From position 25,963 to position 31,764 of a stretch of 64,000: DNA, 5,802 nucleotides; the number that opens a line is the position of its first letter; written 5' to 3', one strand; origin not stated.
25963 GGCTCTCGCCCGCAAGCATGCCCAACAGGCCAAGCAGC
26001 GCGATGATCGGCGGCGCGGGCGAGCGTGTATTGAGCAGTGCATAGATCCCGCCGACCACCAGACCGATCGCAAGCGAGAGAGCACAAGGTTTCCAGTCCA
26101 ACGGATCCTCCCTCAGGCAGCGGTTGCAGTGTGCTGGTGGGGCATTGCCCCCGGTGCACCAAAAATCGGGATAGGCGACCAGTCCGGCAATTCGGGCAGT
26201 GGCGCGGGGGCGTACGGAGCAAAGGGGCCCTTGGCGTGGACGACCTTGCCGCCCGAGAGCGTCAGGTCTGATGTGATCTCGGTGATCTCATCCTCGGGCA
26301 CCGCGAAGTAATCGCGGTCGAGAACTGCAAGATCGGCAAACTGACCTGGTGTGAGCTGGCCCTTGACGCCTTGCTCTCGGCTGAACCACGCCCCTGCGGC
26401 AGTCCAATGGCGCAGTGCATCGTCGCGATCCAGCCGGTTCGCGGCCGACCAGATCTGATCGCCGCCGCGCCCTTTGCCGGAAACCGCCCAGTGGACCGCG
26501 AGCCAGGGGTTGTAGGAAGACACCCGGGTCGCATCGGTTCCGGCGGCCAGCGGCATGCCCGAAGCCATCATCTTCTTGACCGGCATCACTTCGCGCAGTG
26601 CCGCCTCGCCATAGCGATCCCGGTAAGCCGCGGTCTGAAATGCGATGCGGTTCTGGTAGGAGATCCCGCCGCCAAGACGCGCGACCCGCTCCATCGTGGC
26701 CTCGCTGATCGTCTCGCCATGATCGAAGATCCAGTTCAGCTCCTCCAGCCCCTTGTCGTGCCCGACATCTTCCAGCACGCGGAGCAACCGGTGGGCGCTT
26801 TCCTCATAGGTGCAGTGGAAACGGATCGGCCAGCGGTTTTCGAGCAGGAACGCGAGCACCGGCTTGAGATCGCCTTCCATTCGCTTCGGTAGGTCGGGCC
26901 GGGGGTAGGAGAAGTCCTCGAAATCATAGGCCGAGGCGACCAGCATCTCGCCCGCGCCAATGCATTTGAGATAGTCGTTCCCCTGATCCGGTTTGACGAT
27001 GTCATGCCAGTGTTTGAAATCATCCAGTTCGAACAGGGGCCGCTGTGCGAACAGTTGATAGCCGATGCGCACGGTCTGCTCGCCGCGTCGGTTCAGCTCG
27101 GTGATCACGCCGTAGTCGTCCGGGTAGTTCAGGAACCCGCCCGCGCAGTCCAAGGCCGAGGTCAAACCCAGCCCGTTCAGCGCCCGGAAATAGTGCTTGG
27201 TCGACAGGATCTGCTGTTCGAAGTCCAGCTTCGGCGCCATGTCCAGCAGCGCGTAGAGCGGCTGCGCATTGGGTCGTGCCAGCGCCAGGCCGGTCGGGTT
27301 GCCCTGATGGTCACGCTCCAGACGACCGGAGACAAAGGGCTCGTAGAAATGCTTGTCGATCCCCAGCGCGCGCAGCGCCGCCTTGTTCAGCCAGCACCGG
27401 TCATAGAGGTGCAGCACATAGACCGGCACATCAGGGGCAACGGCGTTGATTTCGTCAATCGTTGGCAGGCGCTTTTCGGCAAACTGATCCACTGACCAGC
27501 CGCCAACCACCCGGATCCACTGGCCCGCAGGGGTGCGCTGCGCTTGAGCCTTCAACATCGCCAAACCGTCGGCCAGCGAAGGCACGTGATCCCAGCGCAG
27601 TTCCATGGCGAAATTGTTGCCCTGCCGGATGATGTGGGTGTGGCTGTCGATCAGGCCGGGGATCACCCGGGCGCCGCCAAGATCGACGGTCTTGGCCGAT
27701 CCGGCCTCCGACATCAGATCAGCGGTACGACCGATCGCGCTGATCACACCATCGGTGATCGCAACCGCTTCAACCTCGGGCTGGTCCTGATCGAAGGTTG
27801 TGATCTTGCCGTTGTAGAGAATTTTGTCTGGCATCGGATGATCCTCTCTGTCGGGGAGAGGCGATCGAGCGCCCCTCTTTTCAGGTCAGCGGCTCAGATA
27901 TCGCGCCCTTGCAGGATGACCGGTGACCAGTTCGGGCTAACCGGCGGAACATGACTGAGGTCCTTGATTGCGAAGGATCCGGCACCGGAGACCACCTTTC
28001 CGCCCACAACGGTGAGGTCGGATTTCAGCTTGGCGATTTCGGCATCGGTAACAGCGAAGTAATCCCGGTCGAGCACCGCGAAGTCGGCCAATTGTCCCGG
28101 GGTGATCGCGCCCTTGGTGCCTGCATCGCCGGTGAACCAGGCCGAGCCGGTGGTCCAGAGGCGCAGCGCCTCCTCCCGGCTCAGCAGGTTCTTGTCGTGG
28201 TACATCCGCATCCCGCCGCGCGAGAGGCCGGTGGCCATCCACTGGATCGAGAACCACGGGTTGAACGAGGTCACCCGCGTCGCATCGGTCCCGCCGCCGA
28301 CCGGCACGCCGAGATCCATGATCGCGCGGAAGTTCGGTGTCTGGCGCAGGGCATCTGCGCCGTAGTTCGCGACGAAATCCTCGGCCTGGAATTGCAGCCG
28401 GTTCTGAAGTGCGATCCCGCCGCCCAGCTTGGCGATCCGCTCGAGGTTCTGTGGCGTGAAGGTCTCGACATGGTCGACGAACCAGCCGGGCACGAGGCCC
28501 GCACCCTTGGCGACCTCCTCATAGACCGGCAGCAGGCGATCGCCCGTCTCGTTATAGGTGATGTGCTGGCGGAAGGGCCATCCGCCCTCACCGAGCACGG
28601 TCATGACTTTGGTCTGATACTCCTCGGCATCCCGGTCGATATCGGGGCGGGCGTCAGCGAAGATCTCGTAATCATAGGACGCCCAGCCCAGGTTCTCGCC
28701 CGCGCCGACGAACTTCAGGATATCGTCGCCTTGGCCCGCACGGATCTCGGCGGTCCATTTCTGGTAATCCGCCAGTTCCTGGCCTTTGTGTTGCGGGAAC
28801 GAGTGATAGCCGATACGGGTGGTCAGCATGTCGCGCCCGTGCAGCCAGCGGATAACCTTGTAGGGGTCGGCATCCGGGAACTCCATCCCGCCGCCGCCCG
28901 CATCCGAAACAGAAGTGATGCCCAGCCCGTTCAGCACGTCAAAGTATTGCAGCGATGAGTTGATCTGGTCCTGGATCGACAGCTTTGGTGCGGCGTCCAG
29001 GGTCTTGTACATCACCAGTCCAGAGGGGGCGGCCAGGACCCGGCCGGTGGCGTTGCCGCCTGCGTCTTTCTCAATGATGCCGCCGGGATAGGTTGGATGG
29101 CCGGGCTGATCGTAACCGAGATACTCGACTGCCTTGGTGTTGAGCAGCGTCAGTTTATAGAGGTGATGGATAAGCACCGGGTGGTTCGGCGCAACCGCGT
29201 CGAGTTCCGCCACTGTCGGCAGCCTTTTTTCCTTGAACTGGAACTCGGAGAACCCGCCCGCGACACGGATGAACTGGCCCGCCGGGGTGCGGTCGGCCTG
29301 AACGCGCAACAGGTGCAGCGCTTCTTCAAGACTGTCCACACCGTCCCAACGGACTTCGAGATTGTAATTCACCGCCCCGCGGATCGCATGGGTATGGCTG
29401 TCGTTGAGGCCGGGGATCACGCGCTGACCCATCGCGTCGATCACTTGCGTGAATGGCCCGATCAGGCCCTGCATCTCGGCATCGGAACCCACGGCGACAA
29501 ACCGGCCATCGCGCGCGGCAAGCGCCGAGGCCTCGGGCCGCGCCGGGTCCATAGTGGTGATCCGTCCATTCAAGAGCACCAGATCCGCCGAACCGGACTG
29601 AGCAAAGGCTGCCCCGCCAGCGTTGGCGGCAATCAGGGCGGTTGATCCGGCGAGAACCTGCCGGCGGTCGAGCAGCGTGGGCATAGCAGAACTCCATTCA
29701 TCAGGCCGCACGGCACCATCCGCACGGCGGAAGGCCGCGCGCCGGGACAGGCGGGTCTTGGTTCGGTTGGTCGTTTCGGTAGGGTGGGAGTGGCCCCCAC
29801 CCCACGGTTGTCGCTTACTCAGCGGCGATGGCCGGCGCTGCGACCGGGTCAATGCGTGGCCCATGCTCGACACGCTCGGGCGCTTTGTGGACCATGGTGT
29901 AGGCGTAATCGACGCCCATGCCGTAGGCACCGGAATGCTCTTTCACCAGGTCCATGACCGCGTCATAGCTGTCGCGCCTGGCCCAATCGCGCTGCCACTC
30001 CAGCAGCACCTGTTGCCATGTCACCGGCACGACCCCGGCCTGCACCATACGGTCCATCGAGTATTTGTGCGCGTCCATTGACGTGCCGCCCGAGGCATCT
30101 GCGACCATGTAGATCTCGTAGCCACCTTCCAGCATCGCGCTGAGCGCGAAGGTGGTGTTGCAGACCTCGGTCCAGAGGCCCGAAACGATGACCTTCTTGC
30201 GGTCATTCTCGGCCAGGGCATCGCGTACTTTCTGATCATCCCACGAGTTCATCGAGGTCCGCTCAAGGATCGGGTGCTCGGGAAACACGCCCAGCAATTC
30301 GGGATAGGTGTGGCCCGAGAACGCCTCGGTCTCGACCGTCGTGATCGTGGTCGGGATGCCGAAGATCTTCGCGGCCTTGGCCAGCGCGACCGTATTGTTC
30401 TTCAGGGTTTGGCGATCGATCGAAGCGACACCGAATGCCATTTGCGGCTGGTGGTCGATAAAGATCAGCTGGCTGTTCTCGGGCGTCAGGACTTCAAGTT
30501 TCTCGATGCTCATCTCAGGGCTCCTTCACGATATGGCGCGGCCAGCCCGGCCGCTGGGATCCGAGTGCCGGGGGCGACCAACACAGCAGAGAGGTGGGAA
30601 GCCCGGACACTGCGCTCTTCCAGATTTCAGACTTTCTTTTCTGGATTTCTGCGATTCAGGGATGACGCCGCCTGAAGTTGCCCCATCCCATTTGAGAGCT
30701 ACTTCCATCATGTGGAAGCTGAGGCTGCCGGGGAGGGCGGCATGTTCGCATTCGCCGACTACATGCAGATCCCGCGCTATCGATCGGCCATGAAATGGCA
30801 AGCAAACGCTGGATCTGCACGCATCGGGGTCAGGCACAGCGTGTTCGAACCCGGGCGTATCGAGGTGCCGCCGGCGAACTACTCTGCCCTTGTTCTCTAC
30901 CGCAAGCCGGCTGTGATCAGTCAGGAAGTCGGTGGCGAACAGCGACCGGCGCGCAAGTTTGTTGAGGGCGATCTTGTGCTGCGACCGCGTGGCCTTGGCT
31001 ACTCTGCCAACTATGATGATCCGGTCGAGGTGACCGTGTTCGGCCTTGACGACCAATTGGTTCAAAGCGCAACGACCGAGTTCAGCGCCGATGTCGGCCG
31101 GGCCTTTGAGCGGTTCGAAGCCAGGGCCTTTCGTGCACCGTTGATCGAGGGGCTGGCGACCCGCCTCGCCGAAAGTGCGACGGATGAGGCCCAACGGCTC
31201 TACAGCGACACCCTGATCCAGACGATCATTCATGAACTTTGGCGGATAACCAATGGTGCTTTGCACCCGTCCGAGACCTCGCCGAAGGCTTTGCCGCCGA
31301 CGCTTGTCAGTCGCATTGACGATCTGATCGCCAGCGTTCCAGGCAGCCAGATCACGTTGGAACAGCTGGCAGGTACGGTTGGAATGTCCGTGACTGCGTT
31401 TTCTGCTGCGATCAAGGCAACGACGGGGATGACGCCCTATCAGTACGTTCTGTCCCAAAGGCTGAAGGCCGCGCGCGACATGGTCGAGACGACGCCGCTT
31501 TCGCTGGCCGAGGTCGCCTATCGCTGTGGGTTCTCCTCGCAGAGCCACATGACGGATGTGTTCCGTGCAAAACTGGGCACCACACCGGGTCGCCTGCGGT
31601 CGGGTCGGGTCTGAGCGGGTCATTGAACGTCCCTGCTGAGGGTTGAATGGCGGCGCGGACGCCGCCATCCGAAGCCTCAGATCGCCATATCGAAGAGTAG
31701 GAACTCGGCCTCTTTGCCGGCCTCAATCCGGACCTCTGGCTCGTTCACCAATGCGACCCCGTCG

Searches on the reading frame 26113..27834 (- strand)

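Call 71: search_protein_families(library=pfam, proteins=[window:26113-27834:-], max_evalue=0.00001)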
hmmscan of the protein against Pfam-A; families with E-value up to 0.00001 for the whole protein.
window:26113-27834:- (573 aa): 2 families
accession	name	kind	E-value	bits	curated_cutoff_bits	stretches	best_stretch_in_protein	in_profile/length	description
PF07969.17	Amidohydro_3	-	2.8e-100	337.5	29.7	1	48-533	1-472/472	Amidohydrolase family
PF01979.26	Amidohydro_1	-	6.6e-07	29.3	25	0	336-523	150-332/345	Amidohydrolase family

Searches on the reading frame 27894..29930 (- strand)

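Call 71: search_protein_families(library=pfam, proteins=[window:27894-29930:-], max_evalue=0.00001)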
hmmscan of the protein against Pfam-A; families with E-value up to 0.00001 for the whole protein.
window:27894-29930:- (678 aa): 2 families
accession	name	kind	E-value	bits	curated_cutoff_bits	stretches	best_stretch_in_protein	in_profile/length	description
PF07969.17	Amidohydro_3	-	2.3e-92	311.4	29.7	1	162-647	1-471/472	Amidohydrolase family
PF01979.26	Amidohydro_1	-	1.1e-08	35.2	25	1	529-647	230-345/345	Amidohydrolase family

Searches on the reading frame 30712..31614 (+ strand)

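Call 71: search_protein_families(library=pfam, proteins=[window:30712-31614:+], max_evalue=0.00001)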
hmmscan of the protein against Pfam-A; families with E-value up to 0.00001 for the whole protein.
window:30712-31614:+ (300 aa): 2 families
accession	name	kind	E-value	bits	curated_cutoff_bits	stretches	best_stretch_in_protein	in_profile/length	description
PF12833.13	HTH_18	-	4.7e-21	75.3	33.6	1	219-296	1-78/80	Helix-turn-helix domain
PF00165.29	HTH_AraC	-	6.9e-18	64.8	26.6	1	260-296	6-41/42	Bacterial regulatory helix-turn-helix proteins, AraC family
